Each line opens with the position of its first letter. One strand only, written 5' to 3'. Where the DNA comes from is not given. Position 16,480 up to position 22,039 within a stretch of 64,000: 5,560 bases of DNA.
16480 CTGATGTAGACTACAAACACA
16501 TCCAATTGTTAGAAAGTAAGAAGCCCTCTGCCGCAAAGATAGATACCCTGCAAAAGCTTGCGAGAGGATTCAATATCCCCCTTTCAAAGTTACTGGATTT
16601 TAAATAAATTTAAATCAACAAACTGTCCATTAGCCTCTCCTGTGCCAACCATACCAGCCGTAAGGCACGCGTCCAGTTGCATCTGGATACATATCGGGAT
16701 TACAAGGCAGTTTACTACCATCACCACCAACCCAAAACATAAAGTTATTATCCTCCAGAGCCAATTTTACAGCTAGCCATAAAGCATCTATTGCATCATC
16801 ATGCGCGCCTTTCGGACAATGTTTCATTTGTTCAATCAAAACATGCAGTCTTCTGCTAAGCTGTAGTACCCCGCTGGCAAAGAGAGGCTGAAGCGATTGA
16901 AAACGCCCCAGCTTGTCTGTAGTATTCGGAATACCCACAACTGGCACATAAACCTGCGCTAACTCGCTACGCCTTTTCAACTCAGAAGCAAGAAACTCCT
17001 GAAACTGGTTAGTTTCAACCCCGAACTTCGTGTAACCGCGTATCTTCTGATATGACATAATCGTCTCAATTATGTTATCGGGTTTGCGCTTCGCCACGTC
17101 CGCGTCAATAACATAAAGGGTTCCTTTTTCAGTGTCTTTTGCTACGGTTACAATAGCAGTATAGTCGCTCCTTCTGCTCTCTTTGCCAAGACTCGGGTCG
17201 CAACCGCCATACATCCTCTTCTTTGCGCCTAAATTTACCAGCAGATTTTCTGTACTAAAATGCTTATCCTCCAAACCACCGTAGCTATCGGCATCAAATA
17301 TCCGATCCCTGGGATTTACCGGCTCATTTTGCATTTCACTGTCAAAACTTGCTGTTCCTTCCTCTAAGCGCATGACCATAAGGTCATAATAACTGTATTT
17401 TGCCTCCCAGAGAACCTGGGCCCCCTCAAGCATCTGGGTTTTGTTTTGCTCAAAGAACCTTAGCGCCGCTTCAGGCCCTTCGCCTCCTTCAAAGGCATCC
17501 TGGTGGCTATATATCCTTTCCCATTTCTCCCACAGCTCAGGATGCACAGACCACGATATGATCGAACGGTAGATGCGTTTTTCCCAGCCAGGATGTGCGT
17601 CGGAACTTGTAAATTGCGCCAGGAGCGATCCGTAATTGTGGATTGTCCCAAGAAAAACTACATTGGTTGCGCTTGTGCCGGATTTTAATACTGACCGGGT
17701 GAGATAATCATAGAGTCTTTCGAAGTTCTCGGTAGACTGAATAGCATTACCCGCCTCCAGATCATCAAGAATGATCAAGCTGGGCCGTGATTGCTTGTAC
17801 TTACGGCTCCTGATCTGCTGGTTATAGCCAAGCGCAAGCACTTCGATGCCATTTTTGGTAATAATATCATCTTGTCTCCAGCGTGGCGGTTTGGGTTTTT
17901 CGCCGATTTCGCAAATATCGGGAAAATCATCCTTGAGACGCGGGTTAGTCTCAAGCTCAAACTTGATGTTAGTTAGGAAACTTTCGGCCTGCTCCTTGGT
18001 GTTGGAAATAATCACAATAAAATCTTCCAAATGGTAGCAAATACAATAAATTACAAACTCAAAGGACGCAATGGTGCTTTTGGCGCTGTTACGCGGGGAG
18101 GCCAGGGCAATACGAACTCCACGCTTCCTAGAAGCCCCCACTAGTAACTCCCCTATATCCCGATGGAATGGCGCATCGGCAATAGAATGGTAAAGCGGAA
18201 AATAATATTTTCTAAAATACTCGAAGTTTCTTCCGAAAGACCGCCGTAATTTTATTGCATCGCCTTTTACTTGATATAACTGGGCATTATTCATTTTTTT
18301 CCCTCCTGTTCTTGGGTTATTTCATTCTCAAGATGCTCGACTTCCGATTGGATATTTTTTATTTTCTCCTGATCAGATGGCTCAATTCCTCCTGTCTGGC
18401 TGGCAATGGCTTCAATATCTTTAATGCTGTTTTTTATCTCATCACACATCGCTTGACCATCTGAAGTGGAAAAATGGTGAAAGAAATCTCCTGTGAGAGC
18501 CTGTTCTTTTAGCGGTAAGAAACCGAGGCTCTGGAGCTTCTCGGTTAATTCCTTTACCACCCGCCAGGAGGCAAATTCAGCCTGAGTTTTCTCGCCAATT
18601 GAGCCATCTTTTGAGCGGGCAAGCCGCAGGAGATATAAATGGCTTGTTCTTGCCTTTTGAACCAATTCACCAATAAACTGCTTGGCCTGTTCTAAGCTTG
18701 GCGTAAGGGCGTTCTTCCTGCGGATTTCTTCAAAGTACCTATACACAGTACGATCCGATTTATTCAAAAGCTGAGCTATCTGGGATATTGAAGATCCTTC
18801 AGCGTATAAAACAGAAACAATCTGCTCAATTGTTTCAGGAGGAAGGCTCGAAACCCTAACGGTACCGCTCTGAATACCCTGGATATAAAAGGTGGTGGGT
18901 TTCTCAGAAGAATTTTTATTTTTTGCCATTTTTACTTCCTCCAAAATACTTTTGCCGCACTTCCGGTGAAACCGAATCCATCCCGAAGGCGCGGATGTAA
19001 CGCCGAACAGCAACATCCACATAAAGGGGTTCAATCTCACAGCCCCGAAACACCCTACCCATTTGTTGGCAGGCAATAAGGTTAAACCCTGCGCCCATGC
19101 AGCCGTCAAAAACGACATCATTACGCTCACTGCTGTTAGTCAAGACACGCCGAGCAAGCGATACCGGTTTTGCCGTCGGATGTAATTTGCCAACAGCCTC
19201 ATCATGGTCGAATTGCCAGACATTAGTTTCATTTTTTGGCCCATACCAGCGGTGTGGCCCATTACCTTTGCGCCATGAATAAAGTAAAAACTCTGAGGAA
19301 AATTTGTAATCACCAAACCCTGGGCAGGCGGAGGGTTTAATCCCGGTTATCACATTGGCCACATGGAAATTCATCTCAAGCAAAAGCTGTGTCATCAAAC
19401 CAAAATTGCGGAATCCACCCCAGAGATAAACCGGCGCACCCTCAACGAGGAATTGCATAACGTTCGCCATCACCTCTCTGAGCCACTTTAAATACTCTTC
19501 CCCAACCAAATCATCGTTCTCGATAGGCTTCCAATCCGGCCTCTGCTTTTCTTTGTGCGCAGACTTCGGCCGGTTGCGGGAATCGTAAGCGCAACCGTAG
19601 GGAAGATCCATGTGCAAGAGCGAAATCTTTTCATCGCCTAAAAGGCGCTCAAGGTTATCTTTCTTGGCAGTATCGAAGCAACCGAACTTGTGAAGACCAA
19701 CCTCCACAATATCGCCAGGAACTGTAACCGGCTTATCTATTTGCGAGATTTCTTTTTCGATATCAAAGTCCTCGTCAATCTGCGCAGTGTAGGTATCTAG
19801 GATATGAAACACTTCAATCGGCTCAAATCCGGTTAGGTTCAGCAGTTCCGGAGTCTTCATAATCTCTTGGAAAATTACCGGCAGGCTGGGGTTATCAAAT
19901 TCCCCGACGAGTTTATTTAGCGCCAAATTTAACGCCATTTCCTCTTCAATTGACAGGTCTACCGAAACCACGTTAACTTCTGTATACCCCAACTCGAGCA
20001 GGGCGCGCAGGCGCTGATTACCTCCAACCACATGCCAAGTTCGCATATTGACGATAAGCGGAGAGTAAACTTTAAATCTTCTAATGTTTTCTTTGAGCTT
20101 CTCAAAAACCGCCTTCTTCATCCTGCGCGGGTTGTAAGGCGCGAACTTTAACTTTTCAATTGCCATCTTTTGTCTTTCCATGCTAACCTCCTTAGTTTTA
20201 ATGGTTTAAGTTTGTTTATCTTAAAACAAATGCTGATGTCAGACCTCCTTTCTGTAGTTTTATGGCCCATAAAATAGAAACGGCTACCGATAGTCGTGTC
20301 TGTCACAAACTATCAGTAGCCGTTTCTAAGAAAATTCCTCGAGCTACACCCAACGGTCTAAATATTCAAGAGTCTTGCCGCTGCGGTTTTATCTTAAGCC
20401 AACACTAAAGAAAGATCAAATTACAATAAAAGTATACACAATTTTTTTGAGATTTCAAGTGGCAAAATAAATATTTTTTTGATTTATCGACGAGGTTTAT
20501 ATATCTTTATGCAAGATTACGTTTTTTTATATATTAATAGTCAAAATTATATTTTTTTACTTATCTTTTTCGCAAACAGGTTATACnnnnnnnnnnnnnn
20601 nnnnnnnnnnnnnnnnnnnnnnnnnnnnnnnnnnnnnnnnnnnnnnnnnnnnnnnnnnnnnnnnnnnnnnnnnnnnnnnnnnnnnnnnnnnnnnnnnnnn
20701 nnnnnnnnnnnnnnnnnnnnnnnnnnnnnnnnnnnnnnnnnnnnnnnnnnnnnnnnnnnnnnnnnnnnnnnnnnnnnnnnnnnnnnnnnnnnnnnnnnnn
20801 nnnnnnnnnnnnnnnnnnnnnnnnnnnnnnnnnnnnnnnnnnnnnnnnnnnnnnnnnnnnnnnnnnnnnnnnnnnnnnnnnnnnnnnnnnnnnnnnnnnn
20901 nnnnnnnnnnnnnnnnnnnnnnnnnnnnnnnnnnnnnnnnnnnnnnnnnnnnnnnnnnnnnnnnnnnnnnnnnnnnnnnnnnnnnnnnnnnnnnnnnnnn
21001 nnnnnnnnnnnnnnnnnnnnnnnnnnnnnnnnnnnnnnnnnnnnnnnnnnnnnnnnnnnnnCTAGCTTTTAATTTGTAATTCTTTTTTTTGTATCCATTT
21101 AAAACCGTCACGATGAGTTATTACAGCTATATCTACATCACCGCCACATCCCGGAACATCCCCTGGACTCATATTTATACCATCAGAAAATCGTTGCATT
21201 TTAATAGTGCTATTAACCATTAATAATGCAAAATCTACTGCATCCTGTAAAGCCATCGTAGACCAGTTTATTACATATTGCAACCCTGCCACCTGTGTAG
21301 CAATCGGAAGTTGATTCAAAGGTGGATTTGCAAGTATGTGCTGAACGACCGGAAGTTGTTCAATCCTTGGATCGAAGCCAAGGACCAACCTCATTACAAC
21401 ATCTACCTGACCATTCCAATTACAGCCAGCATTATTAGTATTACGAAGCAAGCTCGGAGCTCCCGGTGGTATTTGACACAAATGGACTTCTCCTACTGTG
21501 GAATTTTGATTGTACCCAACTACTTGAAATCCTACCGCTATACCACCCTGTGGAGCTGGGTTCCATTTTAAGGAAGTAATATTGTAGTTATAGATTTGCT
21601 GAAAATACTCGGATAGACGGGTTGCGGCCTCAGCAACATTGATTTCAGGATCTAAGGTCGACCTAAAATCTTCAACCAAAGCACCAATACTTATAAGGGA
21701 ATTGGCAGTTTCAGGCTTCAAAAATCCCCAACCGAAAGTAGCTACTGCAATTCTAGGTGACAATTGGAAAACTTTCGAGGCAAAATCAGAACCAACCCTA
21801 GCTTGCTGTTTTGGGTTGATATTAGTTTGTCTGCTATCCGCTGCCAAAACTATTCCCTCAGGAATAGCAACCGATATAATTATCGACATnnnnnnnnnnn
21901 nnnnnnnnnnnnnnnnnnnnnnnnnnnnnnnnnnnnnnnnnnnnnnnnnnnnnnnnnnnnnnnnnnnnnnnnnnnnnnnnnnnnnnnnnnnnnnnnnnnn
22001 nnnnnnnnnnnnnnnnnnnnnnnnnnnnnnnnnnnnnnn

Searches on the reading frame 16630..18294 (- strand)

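Call 44: search_protein_families(library=pfam, proteins=[window:16630-18294:-], max_evalue=0.0001)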
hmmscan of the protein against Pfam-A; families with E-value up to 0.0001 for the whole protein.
window:16630-18294:- (554 aa): 1 family
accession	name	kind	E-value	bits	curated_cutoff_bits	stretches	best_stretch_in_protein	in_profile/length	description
PF17289.8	Terminase_6C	-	1.3e-08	35.5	22.6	1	364-508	2-151/155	Terminase RNaseH-like domain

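Call 45: search_protein_families(library=padloc, proteins=[window:16630-18294:-], max_evalue=0.0001)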
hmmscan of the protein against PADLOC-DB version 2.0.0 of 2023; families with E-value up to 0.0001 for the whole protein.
window:16630-18294:- (554 aa): 0 families

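Call 62: search_protein_families(library=phrogs, proteins=[window:16630-18294:-], max_evalue=0.001)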
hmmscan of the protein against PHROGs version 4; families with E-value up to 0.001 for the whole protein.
window:16630-18294:- (554 aa): 6 families
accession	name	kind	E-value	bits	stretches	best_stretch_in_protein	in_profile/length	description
phrog_38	-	head and packaging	5.4e-93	314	1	22-522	271-713/760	terminase large subunit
phrog_5573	-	head and packaging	4.6e-11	43.6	1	288-510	20-232/250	terminase large subunit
phrog_14112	-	unknown function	1.4e-10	42.1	1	44-195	90-236/247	-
phrog_4758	-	head and packaging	1.8e-07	31.8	1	20-211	16-200/243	terminase large subunit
phrog_979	-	head and packaging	4.8e-06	26.5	1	366-509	441-596/642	terminase large subunit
phrog_2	-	head and packaging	8.3e-06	25.8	1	61-506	281-586/807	terminase large subunit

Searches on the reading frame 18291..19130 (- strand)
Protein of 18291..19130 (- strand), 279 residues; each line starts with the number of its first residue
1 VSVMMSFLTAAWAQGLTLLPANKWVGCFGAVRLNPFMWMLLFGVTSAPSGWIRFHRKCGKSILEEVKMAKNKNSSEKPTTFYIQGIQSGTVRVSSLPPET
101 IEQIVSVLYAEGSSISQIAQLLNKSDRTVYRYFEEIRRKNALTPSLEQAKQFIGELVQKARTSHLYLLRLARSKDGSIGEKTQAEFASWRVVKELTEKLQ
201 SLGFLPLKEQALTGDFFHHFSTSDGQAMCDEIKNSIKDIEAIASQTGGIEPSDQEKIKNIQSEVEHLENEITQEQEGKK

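Call 44: search_protein_families(library=pfam, proteins=[window:18291-19130:-], max_evalue=0.0001)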
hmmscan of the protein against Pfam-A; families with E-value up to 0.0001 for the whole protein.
window:18291-19130:- (279 aa): 4 families
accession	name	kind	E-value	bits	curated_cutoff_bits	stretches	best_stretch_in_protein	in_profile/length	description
PF02796.21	HTH_7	-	2.1e-06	28.2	23.8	1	98-134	8-43/45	Helix-turn-helix domain of resolvase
PF13384.12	HTH_23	-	1e-05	25.6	24.6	1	107-133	12-38/50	Homeodomain-like domain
PF13551.12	HTH_29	-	1.4e-05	25.5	28.1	1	108-138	7-38/64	Winged helix-turn helix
PF13936.12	HTH_38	-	6.4e-05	23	27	0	106-131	14-39/44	Helix-turn-helix domain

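Call 45: search_protein_families(library=padloc, proteins=[window:18291-19130:-], max_evalue=0.0001)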
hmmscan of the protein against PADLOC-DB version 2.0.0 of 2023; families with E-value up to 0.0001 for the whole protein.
window:18291-19130:- (279 aa): 0 families

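Call 62: search_protein_families(library=phrogs, proteins=[window:18291-19130:-], max_evalue=0.001)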
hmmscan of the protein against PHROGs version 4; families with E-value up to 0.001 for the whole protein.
window:18291-19130:- (279 aa): 1 family
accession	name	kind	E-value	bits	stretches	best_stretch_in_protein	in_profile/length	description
phrog_125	-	DNA, RNA and nucleotide metabolism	4.2e-06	27.5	1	93-154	160-221/254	DNA invertase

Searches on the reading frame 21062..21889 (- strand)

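Call 44: search_protein_families(library=pfam, proteins=[window:21062-21889:-], max_evalue=0.0001)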
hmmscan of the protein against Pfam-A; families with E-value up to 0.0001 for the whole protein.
window:21062-21889:- (275 aa): 0 families

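Call 45: search_protein_families(library=padloc, proteins=[window:21062-21889:-], max_evalue=0.0001)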
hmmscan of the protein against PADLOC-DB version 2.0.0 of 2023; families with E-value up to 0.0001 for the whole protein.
window:21062-21889:- (275 aa): 0 families

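Call 62: search_protein_families(library=phrogs, proteins=[window:21062-21889:-], max_evalue=0.001)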
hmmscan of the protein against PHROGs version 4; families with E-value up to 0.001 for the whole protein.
window:21062-21889:- (275 aa): 1 family
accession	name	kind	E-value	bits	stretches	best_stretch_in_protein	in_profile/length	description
phrog_5990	-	unknown function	1.4e-05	25.4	0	243-270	386-413/427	-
